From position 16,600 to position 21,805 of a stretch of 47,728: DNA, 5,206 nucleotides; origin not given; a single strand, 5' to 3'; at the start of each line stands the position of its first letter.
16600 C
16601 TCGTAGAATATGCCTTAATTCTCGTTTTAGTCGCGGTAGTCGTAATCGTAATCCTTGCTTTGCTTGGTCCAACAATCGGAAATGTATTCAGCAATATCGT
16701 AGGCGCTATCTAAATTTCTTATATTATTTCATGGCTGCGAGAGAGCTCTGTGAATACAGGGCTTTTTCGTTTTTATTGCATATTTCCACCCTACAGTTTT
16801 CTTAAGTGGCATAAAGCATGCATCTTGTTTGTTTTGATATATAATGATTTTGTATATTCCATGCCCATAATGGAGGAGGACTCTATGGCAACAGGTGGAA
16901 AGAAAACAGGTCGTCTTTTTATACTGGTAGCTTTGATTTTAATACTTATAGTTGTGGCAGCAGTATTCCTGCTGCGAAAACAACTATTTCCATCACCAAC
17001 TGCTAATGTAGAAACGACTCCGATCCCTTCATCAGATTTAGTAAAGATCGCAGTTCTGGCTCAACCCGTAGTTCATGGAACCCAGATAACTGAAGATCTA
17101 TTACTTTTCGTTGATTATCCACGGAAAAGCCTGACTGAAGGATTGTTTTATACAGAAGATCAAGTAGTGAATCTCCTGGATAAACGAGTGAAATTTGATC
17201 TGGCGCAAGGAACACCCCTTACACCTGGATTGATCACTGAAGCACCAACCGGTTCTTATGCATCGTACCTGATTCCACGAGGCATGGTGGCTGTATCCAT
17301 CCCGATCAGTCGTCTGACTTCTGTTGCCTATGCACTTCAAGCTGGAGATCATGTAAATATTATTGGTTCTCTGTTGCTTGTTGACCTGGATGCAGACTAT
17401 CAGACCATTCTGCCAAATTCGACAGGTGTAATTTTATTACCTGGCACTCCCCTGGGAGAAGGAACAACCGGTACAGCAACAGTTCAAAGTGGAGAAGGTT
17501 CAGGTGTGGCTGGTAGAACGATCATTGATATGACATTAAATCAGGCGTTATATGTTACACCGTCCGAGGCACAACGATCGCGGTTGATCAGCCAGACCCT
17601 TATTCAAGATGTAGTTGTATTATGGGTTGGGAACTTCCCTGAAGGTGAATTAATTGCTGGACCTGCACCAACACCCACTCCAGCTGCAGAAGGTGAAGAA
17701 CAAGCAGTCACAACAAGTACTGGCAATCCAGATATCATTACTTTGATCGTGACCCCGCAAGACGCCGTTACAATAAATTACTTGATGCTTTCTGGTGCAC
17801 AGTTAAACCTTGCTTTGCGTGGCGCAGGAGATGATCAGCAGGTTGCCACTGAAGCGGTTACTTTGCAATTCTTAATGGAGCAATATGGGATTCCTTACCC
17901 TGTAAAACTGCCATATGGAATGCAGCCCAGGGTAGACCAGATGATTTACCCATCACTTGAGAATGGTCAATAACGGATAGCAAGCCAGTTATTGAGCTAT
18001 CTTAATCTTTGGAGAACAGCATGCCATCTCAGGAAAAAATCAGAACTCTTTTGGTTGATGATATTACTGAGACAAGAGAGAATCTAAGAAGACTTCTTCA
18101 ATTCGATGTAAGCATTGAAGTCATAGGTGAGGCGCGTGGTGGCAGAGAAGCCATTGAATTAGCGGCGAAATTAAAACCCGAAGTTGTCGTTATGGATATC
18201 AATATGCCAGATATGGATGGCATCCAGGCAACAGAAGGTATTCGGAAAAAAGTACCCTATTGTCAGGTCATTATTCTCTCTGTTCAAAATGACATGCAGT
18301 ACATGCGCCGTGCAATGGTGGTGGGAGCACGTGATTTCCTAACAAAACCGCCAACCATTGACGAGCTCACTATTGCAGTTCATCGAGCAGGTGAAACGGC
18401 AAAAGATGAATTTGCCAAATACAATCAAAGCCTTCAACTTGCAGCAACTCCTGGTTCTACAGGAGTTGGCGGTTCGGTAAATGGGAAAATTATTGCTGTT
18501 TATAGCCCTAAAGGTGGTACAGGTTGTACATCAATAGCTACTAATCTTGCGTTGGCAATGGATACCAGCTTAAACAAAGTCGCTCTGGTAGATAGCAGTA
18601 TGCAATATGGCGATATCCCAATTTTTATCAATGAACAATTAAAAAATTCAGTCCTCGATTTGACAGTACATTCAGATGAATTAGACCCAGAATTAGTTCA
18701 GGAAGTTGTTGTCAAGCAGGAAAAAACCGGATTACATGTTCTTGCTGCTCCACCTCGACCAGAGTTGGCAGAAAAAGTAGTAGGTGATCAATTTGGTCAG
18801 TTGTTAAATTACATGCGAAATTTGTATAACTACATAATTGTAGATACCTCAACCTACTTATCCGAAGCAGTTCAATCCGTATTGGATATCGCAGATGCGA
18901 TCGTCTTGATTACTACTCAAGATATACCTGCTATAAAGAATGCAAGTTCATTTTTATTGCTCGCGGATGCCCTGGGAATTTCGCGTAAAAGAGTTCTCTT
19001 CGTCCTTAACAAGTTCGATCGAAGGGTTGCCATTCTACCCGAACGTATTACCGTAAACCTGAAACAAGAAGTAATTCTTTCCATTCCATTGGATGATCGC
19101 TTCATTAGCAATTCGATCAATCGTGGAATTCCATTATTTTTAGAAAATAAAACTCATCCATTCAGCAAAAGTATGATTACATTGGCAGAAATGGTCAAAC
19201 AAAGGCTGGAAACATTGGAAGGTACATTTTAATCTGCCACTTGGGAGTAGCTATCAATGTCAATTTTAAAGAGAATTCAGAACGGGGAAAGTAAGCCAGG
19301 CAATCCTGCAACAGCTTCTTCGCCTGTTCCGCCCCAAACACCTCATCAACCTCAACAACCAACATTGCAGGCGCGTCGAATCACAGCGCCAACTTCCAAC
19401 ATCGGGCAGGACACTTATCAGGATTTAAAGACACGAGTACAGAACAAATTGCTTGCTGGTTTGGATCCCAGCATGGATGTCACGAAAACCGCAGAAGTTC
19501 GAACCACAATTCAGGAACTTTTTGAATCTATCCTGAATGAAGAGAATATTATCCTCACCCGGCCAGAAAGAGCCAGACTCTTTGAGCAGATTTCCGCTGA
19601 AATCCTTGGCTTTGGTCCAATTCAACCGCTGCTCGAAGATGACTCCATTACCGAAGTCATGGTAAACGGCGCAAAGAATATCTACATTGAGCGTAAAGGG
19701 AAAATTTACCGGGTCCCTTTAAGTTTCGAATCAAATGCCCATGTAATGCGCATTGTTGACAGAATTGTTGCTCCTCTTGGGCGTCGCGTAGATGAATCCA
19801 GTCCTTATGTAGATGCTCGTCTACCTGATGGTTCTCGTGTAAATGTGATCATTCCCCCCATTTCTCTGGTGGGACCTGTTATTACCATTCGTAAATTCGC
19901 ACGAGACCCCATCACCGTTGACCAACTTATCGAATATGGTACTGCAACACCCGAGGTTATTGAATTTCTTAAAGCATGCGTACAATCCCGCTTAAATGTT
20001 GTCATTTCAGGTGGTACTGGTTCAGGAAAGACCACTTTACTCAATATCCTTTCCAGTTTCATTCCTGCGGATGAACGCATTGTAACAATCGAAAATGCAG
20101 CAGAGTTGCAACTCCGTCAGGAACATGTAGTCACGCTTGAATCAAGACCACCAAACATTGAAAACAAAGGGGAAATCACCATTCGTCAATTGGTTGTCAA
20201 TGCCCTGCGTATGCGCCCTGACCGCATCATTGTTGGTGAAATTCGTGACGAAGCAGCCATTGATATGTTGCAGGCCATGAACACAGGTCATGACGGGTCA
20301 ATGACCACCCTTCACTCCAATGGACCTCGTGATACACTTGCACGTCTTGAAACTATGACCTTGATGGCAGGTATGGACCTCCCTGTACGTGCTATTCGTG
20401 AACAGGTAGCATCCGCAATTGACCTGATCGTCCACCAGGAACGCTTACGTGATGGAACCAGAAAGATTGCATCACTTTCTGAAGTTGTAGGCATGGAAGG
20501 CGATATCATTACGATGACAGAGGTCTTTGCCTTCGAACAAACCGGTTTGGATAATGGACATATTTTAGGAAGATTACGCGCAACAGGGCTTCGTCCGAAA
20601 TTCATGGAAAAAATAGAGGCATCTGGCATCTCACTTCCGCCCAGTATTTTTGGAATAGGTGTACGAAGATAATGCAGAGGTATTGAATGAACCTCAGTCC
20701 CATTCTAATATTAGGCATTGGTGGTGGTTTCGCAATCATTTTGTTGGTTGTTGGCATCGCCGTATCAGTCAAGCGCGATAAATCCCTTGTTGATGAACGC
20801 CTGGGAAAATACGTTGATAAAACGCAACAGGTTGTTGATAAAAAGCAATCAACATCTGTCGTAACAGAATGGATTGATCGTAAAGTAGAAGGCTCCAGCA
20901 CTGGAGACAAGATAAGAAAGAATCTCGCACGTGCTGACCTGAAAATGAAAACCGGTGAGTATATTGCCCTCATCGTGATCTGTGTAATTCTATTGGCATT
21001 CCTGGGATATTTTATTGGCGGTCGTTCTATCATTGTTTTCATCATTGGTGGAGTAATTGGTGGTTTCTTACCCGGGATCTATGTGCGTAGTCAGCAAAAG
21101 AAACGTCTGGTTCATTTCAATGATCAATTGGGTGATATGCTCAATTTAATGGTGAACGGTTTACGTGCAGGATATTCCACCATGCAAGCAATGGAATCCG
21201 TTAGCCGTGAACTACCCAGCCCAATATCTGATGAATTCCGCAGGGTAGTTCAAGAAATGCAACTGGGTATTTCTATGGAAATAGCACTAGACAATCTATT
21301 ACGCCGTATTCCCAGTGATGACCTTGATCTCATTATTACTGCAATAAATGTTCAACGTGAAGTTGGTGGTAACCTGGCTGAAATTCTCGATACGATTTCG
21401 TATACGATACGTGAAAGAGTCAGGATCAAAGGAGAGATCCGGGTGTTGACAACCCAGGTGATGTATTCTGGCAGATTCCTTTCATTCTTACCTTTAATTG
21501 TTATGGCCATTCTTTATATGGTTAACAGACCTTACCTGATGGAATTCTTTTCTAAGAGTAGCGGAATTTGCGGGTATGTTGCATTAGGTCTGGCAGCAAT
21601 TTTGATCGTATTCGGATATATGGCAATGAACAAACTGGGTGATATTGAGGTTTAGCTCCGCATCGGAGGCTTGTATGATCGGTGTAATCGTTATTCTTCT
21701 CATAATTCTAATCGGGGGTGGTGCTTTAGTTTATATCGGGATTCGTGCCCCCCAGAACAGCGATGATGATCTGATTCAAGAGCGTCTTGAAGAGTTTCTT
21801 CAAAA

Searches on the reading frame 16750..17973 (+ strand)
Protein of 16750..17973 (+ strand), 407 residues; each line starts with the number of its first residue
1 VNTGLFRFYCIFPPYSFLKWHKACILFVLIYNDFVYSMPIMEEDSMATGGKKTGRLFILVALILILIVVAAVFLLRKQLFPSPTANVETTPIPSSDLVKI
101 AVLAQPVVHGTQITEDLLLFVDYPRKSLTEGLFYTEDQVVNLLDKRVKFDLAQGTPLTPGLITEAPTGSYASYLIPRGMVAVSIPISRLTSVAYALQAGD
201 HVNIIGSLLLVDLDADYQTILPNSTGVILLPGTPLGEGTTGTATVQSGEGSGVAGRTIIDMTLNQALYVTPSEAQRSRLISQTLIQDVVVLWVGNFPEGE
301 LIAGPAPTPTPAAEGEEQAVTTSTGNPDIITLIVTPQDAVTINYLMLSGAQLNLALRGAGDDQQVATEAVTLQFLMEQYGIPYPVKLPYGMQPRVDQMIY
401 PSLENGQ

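Call 47: search_protein_families(library=pfam, proteins=[window:16750-17973:+], max_evalue=0.00001)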
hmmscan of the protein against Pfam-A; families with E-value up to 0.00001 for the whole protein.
window:16750-17973:+ (407 aa): 1 family
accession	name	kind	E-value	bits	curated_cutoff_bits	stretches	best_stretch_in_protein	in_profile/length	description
PF16976.10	RcpC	-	1.2e-13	51.4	28.8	1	172-207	4-39/114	Flp pilus assembly protein RcpC/CpaB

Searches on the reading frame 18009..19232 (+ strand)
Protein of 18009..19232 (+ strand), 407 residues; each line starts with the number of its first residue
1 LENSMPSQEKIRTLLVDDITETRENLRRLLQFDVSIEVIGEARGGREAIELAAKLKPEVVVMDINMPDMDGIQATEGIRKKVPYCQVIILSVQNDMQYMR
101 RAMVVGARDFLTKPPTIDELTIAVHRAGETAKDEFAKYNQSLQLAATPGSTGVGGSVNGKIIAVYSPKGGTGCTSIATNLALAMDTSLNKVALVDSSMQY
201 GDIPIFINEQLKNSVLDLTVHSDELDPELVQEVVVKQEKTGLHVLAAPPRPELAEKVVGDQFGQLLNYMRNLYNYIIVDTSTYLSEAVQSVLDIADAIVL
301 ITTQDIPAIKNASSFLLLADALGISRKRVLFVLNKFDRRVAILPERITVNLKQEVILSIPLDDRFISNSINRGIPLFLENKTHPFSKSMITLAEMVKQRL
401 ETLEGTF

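Call 47: search_protein_families(library=pfam, proteins=[window:18009-19232:+], max_evalue=0.00001)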
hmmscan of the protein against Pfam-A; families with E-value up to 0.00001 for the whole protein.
window:18009-19232:+ (407 aa): 4 families
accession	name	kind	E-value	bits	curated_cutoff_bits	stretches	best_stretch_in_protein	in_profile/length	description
PF00072.30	Response_reg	-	1e-26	93.7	30.2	1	14-124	2-110/111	Response regulator receiver domain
PF13614.12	AAA_31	-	1.1e-10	42.2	27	1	160-309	2-154/177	AAA domain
PF10609.15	ParA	-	3.3e-08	33.7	27.1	1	160-396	4-245/246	NUBPL iron-transfer P-loop NTPase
PF01656.29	CbiA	-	1.8e-07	31.6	25.4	1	162-367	1-117/125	CobQ/CobB/MinD/ParA nucleotide binding domain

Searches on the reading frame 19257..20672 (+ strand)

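Call 47: search_protein_families(library=pfam, proteins=[window:19257-20672:+], max_evalue=0.00001)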
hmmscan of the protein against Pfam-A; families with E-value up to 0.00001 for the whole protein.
window:19257-20672:+ (471 aa): 1 family
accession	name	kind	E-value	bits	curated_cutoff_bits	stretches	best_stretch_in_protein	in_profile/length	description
PF00437.27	T2SSE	-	2e-65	221.3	24.9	1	118-398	4-279/370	Type II/IV secretion system protein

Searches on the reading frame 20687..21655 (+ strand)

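Call 47: search_protein_families(library=pfam, proteins=[window:20687-21655:+], max_evalue=0.00001)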
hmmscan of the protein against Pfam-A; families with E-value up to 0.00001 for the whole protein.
window:20687-21655:+ (322 aa): 1 family
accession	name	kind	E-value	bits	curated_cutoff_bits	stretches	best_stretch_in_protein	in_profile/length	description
PF00482.28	T2SSF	-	4.8e-19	69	25.2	1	152-277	2-124/125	Type II secretion system (T2SS), protein F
